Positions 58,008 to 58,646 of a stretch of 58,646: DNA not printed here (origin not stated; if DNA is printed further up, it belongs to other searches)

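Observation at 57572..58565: Panacea-domain gene overlapping an unclassified two-TM protein: candidate new PanA-PanT toxin-antitoxin or defence pair at the broken end of the dcw cluster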

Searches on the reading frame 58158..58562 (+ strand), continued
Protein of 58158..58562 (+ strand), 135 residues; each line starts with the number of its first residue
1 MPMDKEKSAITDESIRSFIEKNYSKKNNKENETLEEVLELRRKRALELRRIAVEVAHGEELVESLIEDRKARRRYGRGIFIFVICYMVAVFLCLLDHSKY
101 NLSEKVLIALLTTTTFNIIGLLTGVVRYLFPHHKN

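Call 48: get_annotated_region(hit=H5, flank=2500)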
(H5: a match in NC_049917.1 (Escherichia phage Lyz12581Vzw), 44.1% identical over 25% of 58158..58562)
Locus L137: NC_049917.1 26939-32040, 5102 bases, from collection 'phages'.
description: Escherichia phage Lys12581Vzw, complete genome.
organism: Escherichia phage Lyz12581Vzw (NCBI taxid 2590400)
taxonomy: Viruses; Duplodnaviria; Heunggongvirae; Uroviricota; Caudoviricetes; Sepvirinae; Oslovirus; Oslovirus Lyz12581Vzw
host: Escherichia coli O145; source: -; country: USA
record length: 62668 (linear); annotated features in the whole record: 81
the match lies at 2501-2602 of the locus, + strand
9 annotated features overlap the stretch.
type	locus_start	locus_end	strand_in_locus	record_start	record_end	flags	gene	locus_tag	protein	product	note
CDS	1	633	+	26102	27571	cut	-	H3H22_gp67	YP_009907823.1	DNA methyltransferase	-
CDS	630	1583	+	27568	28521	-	-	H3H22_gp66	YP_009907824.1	restriction endonuclease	restriction endonuclease BsuBI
CDS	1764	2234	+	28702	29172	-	-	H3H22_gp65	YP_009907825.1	SocA family protein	-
CDS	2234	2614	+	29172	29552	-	-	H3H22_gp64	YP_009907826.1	hypothetical protein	-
CDS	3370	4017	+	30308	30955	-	-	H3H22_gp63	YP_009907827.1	transcriptional regulator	-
CDS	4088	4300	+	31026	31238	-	-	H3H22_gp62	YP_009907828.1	Kil protein for bacterial septation inhibition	-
CDS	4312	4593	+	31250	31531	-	-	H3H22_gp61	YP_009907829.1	AbrB family transcriptional regulator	similar to AbrB family transcriptional regulator from Escherichia coli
CDS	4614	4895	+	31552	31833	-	-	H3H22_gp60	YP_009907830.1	gam-like host nuclease inhibitor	similar tohost nuclease inhibitor GamL from Proteobacteria; host nuclease inhibitor GamL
CDS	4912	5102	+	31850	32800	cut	-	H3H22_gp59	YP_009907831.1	RecT-like ssDNA annealing protein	DNA recombination protein RecT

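Call 62: search_solved_structures(query=A1, max_evalue=1)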
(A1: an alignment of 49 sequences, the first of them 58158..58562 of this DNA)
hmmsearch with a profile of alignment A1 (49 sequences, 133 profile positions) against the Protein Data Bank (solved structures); distinct sequences matched with E-value up to 1: 2.
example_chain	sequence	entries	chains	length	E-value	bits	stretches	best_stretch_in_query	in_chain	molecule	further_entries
8xvj_R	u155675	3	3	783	0.36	14.1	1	35-86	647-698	Endoglucanase H,Endothelin-1 receptor,Soluble cytochrome b562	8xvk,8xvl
8h0p_R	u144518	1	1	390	0.59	13.4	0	47-87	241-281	Neuromedin-B receptor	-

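Call 65: predict_structure(alignment_id=A1)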
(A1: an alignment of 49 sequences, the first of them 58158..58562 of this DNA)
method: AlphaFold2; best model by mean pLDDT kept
length: 135 residues; sequences in the alignment: 49
mean_pLDDT: 87.6   pTM: 0.56
mean pLDDT of the five models: 87.6, 86.9, 86.5, 84.6, 84.3
residues with pLDDT >= 90: 86; 70-90: 37; 50-70: 10; < 50: 2
segments of 3 or more residues with pLDDT < 50: none
pLDDT, mean of each block of 10 residues (from residue 1): 51 80 80 92 97 98 96 92 93 90 92 93 89 80
secondary structure, 60 per line:
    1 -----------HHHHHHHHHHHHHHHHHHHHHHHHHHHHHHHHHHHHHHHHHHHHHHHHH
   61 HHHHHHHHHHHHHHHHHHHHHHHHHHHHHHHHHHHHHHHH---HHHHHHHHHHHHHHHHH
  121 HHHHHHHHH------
elements in order: H12-100 H104-129
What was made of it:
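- Checked: AlphaFold2 (mean pLDDT 87.6) gives helix 12-100, a 3-residue turn, and helix 104-129 (call 65).
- The AF2 model (pLDDT 87.6) shows exactly this architecture (call 65).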

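Call 66: search_protein_families(library=pfam, proteins=[L012:2089-2505:+, L139:1977-2435:+, L142:2211-2588:+], max_evalue=0.001)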
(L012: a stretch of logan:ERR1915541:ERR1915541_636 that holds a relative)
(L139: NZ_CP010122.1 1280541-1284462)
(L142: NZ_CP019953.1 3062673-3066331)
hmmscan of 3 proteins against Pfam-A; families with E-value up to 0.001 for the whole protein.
L012:2089-2505:+ (139 aa): 0 families

L139:1977-2435:+ (153 aa): 0 families

L142:2211-2588:+ (126 aa): 0 families

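Call 82: fold_search(model_id=the predicted structure, library=pdb)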
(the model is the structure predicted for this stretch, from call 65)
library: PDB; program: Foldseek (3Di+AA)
matches with E <= 10: 9; with E <= 0.001: 0
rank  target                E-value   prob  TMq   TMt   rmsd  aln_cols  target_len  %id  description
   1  8vc9_F                3.1e+00  0.12  0.34  0.14   8.6       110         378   14  Hybrid response regulator LvrB from Leptospira / phosphorylated REC form (released 2024-12-18)
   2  8vc9_D                4.2e+00  0.11  0.31  0.14   7.5        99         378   14  Hybrid response regulator LvrB from Leptospira / phosphorylated REC form (released 2024-12-18)
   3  8vc9_A                5.7e+00  0.08  0.32  0.14   8.1       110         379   14  Hybrid response regulator LvrB from Leptospira / phosphorylated REC form (released 2024-12-18)
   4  3qne                  7.1e+00  0.08  0.31  0.12   4.9        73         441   22  Candida albicans seryl-tRNA synthetase (released 2011-08-03)
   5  8cwy_B                7.6e+00  0.07  0.25  0.42   5.5        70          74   11  Accurate computational design of genetically encoded 3D protein crystals (released 2023-11-01)
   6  9epn_A                8.2e+00  0.08  0.34  0.19   4.5        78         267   14  Crystal structure of HprS histidine kinase cytoplasmic fragment from Escherichia coli (released 2025-01-22)
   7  4rd9_A                8.8e+00  0.13  0.39  0.29   2.8        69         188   13  X-RAY STRUCTURE OF THE APO FORM OF THE AMYLOID PRECURSOR PROTEIN-LIKE PROTEIN 1 (APLP1) E2 DOMAIN (released 2015-03-11)
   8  5vg9                  9.5e+00  0.07  0.24  0.13   3.4        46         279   13  Structure of the eukaryotic intramembrane Ras methyltransferase ICMT (isoprenylcysteine carboxyl methyltransferase) with (released 2018-01-17)
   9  8vc9_C                9.5e+00  0.05  0.31  0.12   9.5       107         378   13  Hybrid response regulator LvrB from Leptospira / phosphorylated REC form (released 2024-12-18)
